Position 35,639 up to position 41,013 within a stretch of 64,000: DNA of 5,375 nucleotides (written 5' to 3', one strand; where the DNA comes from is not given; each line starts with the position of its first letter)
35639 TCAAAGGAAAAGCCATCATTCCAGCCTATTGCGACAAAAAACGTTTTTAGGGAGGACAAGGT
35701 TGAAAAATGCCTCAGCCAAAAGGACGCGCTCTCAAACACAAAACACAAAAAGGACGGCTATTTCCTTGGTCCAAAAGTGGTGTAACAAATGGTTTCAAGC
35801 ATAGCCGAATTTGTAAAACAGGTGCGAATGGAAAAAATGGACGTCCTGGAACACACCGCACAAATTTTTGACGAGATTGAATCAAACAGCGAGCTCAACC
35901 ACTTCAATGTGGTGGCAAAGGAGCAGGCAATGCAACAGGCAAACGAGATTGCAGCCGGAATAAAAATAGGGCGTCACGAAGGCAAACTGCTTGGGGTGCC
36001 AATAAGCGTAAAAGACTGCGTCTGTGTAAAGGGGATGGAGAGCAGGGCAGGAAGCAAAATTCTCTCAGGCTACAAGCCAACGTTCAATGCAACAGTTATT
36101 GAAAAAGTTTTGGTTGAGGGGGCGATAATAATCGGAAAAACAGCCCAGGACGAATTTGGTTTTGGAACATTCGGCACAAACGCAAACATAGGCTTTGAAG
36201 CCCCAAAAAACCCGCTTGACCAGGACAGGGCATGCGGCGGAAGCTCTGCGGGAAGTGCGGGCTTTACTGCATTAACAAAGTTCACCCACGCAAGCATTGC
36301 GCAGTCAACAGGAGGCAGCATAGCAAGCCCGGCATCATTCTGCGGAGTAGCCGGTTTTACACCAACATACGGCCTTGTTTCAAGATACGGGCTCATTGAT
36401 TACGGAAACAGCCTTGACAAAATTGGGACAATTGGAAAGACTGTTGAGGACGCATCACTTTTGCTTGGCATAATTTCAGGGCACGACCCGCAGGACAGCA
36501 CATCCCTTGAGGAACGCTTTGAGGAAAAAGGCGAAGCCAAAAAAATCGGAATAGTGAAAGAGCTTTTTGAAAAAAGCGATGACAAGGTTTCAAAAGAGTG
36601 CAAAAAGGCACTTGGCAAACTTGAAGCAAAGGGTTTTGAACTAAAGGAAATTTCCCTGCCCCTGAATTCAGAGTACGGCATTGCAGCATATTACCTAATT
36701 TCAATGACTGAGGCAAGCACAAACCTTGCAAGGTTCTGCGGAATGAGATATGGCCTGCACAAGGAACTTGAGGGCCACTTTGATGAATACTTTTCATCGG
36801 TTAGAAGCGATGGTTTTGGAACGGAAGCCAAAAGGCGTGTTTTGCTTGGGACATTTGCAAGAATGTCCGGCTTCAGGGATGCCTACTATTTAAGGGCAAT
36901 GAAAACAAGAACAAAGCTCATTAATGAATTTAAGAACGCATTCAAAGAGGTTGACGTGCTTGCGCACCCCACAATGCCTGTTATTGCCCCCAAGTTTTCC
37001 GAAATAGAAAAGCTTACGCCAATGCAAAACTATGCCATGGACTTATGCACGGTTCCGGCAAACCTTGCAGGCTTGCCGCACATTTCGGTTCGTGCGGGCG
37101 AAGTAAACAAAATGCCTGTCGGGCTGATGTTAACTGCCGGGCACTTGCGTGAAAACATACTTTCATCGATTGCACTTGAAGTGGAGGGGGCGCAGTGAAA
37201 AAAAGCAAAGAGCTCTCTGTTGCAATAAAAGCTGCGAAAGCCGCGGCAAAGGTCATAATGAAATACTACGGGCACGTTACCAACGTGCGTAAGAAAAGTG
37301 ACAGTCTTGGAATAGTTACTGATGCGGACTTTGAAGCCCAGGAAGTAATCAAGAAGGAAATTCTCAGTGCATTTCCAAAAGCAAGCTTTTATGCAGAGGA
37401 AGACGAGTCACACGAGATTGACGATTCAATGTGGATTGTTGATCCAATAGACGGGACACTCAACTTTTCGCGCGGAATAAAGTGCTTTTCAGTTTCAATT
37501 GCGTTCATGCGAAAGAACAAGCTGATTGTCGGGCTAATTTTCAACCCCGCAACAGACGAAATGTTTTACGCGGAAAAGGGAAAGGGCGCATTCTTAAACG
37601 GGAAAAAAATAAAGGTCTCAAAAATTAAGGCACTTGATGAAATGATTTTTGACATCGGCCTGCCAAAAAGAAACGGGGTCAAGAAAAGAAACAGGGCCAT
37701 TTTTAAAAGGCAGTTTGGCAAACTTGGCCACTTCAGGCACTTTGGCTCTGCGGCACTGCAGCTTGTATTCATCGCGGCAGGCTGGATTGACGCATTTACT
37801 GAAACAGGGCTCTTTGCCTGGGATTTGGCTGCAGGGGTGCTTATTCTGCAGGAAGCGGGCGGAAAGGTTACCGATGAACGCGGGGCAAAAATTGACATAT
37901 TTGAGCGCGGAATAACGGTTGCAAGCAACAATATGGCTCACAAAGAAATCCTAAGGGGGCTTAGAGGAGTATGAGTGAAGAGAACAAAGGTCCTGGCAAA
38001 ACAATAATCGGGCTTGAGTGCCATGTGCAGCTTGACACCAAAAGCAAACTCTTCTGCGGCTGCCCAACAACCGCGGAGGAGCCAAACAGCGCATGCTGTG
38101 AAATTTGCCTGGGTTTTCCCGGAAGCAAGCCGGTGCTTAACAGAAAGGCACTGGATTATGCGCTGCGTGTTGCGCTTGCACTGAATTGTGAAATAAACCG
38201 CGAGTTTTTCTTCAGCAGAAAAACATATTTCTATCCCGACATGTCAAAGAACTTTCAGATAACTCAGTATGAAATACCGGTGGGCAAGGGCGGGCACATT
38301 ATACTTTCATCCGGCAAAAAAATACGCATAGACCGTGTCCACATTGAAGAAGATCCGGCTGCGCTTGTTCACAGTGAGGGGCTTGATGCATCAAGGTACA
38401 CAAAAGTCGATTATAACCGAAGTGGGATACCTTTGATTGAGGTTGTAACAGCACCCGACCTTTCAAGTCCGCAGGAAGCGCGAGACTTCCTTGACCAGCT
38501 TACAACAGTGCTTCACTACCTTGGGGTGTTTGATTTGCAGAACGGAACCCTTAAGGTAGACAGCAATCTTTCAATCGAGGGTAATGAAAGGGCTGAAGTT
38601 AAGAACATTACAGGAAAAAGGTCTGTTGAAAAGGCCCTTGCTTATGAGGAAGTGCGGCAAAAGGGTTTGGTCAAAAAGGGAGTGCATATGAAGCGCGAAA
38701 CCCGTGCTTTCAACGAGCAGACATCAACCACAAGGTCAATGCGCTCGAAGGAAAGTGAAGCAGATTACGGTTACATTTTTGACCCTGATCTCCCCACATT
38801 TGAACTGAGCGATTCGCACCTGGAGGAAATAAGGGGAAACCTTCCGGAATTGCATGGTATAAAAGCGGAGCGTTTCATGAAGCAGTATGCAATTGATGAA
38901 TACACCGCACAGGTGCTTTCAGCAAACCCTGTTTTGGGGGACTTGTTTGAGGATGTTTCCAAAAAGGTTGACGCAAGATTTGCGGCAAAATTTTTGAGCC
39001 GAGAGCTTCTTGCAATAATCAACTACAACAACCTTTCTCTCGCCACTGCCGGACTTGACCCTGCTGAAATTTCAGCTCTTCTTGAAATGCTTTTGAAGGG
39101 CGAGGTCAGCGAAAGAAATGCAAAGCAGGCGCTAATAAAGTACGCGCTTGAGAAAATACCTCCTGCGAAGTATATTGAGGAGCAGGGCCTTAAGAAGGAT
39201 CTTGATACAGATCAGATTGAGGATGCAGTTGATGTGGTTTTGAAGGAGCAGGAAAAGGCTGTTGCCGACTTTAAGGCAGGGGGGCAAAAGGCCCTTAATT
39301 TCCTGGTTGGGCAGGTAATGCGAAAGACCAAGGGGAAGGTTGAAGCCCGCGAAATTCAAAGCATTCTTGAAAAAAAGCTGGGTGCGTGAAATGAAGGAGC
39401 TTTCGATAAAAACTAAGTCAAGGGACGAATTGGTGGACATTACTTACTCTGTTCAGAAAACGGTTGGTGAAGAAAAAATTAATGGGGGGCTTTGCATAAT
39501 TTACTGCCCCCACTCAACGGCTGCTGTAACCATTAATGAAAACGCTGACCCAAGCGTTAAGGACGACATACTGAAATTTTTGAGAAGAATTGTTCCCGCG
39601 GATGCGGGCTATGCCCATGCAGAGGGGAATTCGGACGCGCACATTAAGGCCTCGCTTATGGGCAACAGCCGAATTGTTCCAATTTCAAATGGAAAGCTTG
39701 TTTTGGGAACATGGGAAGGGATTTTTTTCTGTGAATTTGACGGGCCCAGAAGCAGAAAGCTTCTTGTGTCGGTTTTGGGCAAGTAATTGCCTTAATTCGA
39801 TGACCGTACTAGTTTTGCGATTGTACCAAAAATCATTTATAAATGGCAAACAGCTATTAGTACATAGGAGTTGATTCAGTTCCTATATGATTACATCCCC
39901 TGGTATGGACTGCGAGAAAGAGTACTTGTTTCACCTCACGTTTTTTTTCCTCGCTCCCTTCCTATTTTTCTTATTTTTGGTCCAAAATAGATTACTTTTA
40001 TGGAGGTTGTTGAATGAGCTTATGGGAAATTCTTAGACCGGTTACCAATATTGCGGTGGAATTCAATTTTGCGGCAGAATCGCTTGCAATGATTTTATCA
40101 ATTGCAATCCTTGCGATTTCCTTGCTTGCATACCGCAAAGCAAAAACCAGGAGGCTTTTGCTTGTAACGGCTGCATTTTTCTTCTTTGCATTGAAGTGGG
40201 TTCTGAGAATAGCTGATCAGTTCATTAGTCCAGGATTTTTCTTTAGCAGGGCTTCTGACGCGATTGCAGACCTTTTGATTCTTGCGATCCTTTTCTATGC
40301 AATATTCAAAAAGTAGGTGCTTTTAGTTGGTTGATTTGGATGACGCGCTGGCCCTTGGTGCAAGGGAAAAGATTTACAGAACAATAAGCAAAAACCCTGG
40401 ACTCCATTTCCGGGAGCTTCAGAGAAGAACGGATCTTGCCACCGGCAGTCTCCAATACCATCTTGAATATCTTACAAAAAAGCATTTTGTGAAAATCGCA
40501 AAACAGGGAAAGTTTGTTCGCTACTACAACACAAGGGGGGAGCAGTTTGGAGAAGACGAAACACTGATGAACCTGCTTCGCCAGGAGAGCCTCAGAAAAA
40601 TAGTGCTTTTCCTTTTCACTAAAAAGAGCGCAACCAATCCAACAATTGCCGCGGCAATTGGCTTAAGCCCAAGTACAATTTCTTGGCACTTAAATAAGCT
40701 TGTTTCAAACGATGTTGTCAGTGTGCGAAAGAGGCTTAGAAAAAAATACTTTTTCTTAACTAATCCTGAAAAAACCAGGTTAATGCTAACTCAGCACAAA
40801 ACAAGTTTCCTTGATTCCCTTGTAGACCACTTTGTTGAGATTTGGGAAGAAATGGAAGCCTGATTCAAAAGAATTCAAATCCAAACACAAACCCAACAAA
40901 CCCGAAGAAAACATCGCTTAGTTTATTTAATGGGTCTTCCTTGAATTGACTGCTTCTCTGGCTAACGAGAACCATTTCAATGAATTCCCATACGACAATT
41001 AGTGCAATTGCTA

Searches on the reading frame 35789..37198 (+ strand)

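Call 30: search_protein_families(library=pfam, proteins=[window:35789-37198:+], max_evalue=0.001)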
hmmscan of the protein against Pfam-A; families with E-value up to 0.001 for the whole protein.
window:35789-37198:+ (469 aa): 1 family
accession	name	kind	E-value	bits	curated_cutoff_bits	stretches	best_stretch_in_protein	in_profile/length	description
PF01425.27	Amidase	-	1.6e-109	367.4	27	1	23-456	3-442/445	Amidase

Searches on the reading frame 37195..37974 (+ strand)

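Call 30: search_protein_families(library=pfam, proteins=[window:37195-37974:+], max_evalue=0.001)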
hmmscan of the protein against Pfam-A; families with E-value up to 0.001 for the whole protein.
window:37195-37974:+ (259 aa): 1 family
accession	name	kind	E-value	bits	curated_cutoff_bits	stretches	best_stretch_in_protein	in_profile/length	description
PF00459.30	Inositol_P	-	8.1e-61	206.3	27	1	5-254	4-264/271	Inositol monophosphatase family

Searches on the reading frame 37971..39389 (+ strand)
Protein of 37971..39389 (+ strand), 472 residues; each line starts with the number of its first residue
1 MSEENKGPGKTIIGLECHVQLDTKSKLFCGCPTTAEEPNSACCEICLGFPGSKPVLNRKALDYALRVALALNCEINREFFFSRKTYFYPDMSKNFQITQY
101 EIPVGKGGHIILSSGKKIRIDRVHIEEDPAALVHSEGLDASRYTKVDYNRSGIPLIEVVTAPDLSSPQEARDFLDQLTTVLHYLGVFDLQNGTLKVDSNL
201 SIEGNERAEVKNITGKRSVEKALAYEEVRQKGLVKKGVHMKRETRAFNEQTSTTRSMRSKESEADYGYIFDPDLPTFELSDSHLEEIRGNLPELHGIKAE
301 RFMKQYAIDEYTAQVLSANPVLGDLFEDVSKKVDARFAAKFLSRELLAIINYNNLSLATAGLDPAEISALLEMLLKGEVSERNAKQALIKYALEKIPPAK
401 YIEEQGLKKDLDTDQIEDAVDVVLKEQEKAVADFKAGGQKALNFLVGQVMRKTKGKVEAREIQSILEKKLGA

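Call 30: search_protein_families(library=pfam, proteins=[window:37971-39389:+], max_evalue=0.001)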
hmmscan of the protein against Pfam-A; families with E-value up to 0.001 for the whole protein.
window:37971-39389:+ (472 aa): 2 families
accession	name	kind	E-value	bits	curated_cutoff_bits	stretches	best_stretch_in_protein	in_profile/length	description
PF02934.20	GatB_N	-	2e-93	313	23.4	1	12-284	2-276/277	GatB/GatE catalytic domain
PF02637.23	GatB_Yqey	-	2e-33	115.8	27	1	324-470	1-148/148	GatB domain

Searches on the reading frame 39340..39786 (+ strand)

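Call 56: search_protein_families(library=pfam, proteins=[window:39340-39786:+], max_evalue=0.01)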
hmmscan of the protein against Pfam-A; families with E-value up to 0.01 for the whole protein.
window:39340-39786:+ (148 aa): 1 family
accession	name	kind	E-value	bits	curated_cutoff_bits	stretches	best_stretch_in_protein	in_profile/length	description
PF01894.22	UPF0047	-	5.2e-44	149.6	27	1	33-145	1-117/117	Uncharacterised protein family UPF0047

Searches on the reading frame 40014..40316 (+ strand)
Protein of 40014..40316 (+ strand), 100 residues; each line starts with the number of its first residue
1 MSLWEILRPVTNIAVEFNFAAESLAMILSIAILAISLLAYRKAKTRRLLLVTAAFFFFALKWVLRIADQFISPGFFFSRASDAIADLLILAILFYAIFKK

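Call 56: search_protein_families(library=pfam, proteins=[window:40014-40316:+], max_evalue=0.01)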
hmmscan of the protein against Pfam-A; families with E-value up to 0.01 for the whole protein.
window:40014-40316:+ (100 aa): 2 families
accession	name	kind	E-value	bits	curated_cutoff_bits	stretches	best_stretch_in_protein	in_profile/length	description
PF24283.1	DUF7471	-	0.0022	18.4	27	1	23-67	8-52/86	Family of unknown function (DUF7471)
PF17158.10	MASE4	-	0.004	17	28.4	1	24-99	161-237/239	Membrane-associated sensor, integral membrane domain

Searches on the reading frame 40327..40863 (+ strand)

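Call 30: search_protein_families(library=pfam, proteins=[window:40327-40863:+], max_evalue=0.001)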
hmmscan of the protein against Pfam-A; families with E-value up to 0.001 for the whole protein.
window:40327-40863:+ (178 aa): 11 families
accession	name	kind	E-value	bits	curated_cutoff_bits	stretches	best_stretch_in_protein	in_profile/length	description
PF24266.1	HTH_HVO_0163_N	-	3e-19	69.3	31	1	12-72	3-63/70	HVO_0163, N-terminal HTH domain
PF13412.12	HTH_24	-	8.8e-16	57.7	21.9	2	87-131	3-47/48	Winged helix-turn-helix DNA-binding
PF13601.12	HTH_34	-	4.3e-08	33.6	27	0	92-140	5-53/80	Winged helix DNA-binding domain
PF01022.26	HTH_5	-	1.5e-07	31.6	22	1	90-132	4-46/47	Bacterial regulatory protein, arsR family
PF12840.13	HTH_20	-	3.2e-07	30.6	27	1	98-134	15-51/51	Helix-turn-helix domain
PF01978.25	TrmB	-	1e-05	25.7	25.6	0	96-142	17-63/68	Sugar-specific transcriptional regulator TrmB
PF24038.1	DUF7347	-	1.8e-05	25.4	27.6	0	12-60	12-62/77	Domain of unknown function (DUF7347)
PF09339.16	HTH_IclR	-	6.1e-05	23.1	22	0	102-131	19-48/52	IclR helix-turn-helix domain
PF03965.22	Penicillinase_R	-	6.6e-05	23.7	22.6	0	30-99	26-98/115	Penicillinase repressor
PF12802.13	MarR_2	-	8.3e-05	23.1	27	0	20-56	14-51/61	MarR family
PF01047.28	MarR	-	0.00024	21.4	24.6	0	95-135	11-51/59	MarR family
